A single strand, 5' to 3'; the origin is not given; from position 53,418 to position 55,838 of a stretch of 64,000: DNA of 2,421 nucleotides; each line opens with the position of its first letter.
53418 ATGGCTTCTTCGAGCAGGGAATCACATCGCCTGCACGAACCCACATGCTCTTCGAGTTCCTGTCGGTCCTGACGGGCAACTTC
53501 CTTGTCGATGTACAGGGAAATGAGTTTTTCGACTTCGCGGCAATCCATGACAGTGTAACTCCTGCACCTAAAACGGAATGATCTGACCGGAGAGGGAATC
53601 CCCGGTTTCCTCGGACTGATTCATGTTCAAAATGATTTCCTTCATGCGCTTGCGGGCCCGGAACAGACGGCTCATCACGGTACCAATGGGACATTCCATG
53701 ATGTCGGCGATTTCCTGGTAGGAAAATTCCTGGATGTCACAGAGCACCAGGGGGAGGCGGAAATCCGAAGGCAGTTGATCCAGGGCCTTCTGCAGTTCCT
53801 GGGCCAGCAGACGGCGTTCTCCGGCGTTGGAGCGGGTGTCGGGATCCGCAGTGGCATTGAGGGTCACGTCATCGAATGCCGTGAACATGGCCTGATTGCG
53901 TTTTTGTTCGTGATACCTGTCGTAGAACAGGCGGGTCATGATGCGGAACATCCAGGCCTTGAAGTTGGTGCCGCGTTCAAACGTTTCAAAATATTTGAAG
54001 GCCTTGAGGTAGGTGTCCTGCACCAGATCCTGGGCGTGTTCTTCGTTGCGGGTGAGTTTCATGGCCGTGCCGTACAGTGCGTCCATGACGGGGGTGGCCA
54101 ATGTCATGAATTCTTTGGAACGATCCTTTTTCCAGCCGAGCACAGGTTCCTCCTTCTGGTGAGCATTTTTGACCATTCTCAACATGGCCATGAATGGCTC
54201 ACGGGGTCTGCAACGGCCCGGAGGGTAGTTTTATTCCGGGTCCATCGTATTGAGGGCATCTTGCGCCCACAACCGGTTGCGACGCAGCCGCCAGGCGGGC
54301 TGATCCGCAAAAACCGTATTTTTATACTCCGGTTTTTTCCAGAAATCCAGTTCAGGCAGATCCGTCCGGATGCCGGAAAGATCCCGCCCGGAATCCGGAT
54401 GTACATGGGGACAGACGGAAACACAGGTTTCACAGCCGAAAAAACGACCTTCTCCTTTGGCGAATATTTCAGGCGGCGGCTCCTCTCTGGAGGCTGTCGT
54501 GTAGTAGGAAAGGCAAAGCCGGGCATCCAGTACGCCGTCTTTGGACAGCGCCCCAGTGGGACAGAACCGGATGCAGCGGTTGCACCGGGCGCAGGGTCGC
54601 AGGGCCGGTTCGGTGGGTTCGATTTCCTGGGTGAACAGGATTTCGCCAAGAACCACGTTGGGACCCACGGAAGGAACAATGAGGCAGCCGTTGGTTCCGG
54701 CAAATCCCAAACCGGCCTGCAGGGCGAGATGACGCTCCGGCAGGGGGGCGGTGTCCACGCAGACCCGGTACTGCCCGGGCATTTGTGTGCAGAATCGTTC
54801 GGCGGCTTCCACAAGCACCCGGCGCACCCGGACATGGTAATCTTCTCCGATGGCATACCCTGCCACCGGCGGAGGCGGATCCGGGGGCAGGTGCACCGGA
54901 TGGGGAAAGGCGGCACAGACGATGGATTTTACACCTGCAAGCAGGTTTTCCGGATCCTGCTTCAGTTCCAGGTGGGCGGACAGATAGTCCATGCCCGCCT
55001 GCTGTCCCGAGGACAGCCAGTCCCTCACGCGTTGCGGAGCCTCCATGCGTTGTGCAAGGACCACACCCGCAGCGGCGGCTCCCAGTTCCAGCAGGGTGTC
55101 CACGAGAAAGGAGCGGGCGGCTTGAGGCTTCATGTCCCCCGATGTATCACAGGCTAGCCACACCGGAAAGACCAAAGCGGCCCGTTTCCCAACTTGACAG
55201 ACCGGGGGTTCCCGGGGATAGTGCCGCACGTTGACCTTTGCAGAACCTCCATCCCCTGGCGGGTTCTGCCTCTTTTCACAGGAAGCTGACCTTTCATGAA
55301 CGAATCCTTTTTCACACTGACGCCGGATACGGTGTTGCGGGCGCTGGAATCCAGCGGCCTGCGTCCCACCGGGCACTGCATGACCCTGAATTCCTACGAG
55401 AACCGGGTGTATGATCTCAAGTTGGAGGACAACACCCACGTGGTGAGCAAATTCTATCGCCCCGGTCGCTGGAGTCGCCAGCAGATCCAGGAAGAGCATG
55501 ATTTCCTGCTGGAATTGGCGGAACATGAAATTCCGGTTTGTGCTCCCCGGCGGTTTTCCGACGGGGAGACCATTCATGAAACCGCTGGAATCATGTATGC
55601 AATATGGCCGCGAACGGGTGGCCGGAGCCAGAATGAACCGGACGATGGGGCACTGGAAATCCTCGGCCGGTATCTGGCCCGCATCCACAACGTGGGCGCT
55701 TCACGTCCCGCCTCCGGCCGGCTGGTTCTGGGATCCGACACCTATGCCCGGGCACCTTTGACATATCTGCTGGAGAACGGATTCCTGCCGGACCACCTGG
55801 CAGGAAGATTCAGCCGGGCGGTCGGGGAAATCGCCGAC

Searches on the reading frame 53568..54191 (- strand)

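Call 43: search_protein_families(library=pfam, proteins=[window:53568-54191:-], max_evalue=0.00001)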
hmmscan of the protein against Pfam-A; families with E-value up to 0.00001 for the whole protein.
window:53568-54191:- (207 aa): 3 families
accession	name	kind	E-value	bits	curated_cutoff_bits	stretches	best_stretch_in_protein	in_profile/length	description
PF08281.18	Sigma70_r4_2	-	1.5e-16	60.2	25.7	1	131-183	2-54/54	Sigma-70, region 4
PF04542.20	Sigma70_r2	-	8.4e-15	54.8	24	1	36-98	6-70/71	Sigma-70 region 2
PF04545.22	Sigma70_r4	-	8.7e-10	38.4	24.1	1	136-185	1-50/50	Sigma-70, region 4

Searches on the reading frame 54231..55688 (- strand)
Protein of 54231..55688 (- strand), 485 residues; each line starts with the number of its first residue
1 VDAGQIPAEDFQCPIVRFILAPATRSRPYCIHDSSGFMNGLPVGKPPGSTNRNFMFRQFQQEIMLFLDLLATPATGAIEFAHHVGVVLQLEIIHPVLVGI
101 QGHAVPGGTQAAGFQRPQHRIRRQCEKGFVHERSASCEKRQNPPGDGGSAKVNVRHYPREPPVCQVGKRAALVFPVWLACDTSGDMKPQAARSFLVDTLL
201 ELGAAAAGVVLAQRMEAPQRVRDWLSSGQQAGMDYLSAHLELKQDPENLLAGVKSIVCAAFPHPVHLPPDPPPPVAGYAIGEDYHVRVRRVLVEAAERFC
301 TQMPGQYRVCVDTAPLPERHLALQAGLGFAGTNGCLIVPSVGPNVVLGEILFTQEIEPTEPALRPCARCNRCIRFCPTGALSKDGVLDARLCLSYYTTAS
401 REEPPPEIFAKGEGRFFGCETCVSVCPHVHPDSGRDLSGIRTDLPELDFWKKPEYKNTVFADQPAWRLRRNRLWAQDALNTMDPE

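Call 43: search_protein_families(library=pfam, proteins=[window:54231-55688:-], max_evalue=0.00001)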
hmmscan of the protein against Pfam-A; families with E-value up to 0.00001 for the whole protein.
window:54231-55688:- (485 aa): 4 families
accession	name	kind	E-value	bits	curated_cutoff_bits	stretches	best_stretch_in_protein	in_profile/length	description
PF13484.11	Fer4_16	-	4.5e-15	56.6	30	1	366-428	2-65/66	4Fe-4S double cluster binding domain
PF08331.15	QueG_DUF1730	-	1.5e-10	41.3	25.1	1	244-313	2-77/77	Epoxyqueuosine reductase QueG, DUF1730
PF12838.12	Fer4_7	-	1.8e-06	28.8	27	1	366-428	2-50/52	4Fe-4S dicluster domain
PF13237.11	Fer4_10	-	8.1e-06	26.1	25.5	0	365-381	8-26/53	4Fe-4S dicluster domain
